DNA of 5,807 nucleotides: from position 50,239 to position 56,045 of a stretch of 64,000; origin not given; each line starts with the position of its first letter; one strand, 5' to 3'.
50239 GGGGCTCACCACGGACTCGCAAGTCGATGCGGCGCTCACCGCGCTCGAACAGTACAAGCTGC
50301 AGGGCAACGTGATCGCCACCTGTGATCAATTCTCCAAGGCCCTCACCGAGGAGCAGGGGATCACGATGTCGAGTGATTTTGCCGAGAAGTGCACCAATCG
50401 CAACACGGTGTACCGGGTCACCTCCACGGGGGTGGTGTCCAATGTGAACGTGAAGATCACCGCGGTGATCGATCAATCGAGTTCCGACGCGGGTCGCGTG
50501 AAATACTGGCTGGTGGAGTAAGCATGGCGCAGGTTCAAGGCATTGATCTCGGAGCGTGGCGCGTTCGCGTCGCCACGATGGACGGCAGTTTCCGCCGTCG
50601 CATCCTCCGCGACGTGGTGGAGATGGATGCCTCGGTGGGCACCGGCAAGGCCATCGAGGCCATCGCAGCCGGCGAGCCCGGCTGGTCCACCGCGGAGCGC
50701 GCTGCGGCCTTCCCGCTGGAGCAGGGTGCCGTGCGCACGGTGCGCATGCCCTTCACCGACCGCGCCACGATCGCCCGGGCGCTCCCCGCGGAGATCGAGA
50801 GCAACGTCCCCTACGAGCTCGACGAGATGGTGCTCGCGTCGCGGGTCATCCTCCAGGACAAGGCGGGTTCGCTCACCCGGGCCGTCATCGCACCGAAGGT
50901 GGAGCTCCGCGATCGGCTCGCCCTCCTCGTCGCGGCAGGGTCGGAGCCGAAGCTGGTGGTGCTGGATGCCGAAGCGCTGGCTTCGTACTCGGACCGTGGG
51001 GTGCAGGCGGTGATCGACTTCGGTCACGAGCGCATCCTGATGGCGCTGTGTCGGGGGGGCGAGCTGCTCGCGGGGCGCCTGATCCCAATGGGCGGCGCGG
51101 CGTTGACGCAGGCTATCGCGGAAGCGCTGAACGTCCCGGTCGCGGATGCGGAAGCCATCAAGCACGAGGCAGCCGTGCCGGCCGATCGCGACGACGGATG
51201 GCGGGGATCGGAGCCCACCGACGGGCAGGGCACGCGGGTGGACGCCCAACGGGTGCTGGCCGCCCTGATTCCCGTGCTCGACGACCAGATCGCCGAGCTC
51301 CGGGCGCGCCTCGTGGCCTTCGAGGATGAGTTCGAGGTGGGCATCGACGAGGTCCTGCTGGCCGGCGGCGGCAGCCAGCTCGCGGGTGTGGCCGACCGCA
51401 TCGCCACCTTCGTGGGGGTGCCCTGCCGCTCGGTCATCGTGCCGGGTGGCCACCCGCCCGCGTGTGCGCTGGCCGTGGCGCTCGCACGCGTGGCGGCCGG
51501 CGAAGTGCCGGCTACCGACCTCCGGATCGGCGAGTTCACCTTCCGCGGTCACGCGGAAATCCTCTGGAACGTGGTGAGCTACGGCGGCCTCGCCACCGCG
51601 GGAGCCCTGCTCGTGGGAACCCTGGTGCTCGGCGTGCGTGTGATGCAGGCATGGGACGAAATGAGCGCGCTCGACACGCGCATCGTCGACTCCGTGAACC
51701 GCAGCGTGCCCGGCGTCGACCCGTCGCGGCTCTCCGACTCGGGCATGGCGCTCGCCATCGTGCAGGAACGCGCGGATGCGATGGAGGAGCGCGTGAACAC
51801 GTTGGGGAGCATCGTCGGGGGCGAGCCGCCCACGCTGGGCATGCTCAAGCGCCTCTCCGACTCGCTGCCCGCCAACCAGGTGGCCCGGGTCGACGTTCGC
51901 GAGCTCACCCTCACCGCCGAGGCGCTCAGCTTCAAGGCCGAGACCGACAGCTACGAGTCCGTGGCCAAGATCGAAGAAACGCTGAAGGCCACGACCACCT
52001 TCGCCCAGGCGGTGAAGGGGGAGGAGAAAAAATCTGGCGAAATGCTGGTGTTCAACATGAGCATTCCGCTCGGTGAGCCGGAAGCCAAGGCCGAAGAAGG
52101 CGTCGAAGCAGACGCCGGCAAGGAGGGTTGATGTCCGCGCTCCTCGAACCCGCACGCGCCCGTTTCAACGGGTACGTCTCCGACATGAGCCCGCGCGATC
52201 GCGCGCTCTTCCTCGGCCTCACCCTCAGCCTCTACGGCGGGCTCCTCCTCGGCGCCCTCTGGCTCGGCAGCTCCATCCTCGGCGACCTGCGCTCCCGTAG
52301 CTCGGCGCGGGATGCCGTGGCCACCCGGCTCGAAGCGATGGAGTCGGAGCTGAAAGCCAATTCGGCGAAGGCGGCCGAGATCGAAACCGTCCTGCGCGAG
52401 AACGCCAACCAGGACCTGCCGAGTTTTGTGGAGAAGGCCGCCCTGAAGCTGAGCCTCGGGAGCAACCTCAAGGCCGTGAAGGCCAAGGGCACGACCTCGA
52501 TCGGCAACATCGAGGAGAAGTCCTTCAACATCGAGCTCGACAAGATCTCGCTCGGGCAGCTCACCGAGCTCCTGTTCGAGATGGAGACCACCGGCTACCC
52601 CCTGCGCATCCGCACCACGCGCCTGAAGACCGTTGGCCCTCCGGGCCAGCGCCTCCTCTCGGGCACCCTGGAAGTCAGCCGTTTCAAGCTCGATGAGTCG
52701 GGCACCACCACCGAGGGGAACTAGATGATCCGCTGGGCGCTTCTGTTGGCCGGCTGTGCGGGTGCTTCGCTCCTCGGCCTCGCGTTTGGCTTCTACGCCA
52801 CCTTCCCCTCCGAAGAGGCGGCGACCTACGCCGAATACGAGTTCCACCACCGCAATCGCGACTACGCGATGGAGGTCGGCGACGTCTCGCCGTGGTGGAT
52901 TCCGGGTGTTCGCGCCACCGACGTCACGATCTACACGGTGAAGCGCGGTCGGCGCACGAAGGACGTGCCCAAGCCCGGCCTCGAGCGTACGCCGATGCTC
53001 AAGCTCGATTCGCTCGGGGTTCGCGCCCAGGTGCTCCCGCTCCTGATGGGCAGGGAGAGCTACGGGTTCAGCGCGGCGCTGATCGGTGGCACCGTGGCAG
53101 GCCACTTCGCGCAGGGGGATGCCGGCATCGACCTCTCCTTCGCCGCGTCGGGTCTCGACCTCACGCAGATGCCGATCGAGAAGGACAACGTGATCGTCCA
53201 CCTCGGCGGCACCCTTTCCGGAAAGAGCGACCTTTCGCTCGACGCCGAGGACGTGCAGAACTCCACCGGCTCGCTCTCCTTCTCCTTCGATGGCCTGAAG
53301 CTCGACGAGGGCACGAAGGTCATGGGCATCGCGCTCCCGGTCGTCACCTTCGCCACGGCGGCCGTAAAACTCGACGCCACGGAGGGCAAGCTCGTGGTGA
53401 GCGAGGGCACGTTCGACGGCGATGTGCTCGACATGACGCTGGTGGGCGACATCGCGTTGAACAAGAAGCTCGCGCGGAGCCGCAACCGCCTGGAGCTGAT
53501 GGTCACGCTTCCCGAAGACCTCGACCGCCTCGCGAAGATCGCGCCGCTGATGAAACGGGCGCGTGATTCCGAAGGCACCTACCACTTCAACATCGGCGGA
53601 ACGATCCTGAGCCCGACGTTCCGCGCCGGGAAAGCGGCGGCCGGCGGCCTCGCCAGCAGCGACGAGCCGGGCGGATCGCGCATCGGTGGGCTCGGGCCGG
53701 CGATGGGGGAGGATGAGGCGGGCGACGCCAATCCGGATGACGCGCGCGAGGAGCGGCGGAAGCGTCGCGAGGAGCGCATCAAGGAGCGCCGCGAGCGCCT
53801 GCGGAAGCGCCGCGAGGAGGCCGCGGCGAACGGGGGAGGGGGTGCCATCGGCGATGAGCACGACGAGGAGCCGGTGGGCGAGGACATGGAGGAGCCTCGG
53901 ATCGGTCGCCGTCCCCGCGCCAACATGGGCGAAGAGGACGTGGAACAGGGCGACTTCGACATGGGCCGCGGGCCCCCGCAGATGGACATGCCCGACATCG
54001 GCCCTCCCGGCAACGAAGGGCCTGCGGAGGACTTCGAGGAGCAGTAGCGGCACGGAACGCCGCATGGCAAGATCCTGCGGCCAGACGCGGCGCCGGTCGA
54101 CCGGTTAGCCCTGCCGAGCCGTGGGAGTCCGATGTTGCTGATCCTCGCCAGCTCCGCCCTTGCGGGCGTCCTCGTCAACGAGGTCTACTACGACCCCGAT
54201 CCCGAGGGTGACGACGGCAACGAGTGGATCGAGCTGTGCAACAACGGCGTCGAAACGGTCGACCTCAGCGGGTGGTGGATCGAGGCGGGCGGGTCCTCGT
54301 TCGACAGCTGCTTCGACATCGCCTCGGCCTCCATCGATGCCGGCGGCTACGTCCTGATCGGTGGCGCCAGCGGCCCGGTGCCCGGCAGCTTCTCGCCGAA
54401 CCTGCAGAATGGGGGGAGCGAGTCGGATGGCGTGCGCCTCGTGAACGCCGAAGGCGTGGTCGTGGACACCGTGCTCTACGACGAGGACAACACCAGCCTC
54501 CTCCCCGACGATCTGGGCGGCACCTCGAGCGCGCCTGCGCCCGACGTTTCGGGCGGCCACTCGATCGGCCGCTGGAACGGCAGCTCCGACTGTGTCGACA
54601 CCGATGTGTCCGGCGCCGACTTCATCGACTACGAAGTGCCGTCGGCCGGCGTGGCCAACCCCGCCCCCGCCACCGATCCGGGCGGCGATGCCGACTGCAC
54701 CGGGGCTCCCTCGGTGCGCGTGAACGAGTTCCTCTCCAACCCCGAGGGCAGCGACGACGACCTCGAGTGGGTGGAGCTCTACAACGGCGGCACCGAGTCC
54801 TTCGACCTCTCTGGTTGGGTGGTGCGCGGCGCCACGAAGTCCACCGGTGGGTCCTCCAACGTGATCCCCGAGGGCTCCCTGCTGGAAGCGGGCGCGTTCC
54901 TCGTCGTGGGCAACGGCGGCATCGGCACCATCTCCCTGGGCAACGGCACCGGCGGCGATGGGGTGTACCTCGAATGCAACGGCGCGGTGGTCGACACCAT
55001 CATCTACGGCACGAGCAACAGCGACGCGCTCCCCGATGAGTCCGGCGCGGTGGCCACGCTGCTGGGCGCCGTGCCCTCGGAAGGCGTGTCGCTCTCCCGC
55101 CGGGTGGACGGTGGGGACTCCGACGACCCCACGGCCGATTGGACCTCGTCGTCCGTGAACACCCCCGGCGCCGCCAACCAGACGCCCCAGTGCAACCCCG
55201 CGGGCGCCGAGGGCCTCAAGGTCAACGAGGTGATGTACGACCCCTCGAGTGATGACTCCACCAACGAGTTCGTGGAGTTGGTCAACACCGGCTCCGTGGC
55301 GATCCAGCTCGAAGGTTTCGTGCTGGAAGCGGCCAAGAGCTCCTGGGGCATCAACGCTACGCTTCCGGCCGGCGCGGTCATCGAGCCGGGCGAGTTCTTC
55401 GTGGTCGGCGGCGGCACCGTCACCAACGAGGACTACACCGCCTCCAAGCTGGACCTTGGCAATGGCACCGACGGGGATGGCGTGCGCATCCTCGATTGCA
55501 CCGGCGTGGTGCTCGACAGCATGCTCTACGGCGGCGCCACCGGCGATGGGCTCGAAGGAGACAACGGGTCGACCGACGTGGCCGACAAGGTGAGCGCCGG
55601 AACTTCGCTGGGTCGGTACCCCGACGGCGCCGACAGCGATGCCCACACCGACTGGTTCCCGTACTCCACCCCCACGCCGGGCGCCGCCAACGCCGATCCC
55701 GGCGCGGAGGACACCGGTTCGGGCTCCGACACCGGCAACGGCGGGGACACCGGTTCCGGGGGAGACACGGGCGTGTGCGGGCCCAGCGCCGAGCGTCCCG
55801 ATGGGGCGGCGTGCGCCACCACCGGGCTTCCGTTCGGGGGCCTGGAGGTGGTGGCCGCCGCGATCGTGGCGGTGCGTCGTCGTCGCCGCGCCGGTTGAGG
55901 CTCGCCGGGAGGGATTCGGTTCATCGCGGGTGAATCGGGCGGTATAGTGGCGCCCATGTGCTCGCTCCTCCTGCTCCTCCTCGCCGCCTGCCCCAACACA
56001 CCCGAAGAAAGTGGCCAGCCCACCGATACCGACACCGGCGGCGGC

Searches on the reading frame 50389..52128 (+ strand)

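Call 11: search_protein_families(library=pfam, proteins=[window:50389-52128:+], max_evalue=0.01)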
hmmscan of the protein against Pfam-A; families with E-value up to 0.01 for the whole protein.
window:50389-52128:+ (580 aa): 2 families
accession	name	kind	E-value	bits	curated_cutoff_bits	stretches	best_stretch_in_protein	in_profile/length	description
PF14450.12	FtsA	-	4.8e-11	43.5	31.8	1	207-347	1-108/127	Cell division protein FtsA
PF11104.14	PilM_2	-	8e-10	38.6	27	1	131-266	93-242/340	Type IV pilus assembly protein PilM;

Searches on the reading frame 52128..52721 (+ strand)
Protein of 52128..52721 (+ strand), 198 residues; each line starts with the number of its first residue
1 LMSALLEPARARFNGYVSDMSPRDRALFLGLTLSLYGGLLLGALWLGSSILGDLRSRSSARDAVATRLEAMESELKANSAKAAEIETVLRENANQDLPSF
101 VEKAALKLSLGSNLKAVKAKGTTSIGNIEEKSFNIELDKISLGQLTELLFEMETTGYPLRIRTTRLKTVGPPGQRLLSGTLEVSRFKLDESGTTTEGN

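Call 11: search_protein_families(library=pfam, proteins=[window:52128-52721:+], max_evalue=0.01)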
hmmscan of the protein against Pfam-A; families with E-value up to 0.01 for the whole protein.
window:52128-52721:+ (198 aa): 1 family
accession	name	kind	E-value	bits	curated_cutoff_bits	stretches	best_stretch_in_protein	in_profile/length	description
PF06752.17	E_Pc_C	-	0.0074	16.7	25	0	86-155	165-231/231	Enhancer of Polycomb C-terminus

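Call 53: search_protein_families(library=ncbifam, proteins=[window:52131-52721:+], max_evalue=1)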
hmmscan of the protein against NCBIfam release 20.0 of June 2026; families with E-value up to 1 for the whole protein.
window:52131-52721:+ (197 aa): 2 families
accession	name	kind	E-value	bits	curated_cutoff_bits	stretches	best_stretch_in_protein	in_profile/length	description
NF040576.1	T2SS_GspM_XpsM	equivalog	0.032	13.9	60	1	31-95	8-68/180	type II secretion system protein GspM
NF002776.0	PRK02877.1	equivalog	0.14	12.3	160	1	29-79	11-59/107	hypothetical protein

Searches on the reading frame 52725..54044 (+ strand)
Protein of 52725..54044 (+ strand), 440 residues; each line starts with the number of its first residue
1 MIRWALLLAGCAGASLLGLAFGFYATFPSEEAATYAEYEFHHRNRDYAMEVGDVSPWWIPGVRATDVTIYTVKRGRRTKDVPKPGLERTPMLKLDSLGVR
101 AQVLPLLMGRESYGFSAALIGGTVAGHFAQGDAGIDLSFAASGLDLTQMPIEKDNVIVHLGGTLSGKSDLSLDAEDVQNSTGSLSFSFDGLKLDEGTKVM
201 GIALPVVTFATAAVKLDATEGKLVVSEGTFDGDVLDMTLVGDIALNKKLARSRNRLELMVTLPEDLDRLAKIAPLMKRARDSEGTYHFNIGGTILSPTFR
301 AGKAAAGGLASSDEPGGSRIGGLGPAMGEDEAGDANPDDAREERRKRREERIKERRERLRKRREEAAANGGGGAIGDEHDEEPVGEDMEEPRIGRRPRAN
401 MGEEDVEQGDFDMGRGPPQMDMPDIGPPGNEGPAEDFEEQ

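Call 11: search_protein_families(library=pfam, proteins=[window:52725-54044:+], max_evalue=0.01)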
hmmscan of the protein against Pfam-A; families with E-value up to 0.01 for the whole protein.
window:52725-54044:+ (440 aa): 0 families

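Call 53: search_protein_families(library=ncbifam, proteins=[window:52725-54044:+], max_evalue=1)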
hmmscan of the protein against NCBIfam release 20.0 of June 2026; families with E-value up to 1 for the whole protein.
window:52725-54044:+ (440 aa): 1 family
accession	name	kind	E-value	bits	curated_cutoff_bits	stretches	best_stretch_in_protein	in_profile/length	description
TIGR04411.1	T2SS_GspN_Lepto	equivalog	6.3e-43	147.2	50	1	8-299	5-280/280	type II secretion system protein GspN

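Call 66: find_related_loci(query=A4, collection=metagenome_contigs, flank=10000)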
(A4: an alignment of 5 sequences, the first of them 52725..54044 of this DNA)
Query A4 (440 aa) in metagenome_contigs; peptide patterns used: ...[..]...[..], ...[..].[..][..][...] (x = any residue, [..] = any of these).
245 stretches matched a pattern; 2 encode a relative of the query (tblastn E <= 1e-3); 2 distinct loci.
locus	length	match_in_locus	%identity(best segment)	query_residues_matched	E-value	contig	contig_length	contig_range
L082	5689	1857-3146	64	4-439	3e-147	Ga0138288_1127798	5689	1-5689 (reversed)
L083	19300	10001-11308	60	1-438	1e-132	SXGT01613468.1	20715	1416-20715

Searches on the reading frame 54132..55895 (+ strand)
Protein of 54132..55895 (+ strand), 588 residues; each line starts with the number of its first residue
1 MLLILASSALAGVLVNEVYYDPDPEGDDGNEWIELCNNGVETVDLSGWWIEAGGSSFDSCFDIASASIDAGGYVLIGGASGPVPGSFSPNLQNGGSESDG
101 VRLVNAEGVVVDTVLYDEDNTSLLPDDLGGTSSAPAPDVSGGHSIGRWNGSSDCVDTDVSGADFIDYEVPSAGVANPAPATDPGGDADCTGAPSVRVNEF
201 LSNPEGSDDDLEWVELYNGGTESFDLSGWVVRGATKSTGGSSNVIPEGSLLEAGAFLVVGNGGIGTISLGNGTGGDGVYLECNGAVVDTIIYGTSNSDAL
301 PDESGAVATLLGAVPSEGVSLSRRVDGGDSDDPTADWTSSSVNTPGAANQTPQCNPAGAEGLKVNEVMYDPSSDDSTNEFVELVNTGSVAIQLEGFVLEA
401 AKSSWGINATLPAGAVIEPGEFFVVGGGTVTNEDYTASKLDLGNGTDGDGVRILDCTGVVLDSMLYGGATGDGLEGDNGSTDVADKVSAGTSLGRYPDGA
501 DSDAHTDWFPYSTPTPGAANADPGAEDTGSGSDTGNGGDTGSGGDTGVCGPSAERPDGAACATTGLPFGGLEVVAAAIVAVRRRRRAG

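Call 8: search_protein_families(library=pfam, proteins=[window:54132-55895:+], max_evalue=0.1)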
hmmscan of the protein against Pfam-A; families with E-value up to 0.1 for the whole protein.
window:54132-55895:+ (588 aa): 1 family
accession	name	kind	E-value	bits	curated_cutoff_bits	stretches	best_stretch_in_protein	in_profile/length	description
PF00932.25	LTD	-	5.8e-49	165.5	34.3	3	358-466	4-107/109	Lamin Tail Domain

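Call 9: search_protein_families(library=ncbifam, proteins=[window:54132-55895:+], max_evalue=0.1)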
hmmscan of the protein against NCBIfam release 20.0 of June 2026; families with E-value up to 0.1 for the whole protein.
window:54132-55895:+ (588 aa): 1 family
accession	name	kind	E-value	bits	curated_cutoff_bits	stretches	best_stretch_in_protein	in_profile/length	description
NF045638.1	Mrt_dep_phytase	exception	0.00054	18.8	440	1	518-586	360-430/430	myxosortase-dependent phytase-like phosphatase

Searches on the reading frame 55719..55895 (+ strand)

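Call 53: search_protein_families(library=ncbifam, proteins=[window:55719-55895:+], max_evalue=1)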
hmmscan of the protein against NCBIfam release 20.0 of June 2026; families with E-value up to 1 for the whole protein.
window:55719-55895:+ (59 aa): 2 families
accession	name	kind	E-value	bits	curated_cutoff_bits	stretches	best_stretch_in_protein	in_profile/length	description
NF045638.1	Mrt_dep_phytase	exception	0.0034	16.1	440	1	3-57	370-430/430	myxosortase-dependent phytase-like phosphatase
NF033846.1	Rumino_NPXTG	domain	0.8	10.1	23.5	0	29-56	5-30/30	NPXTG-anchored protein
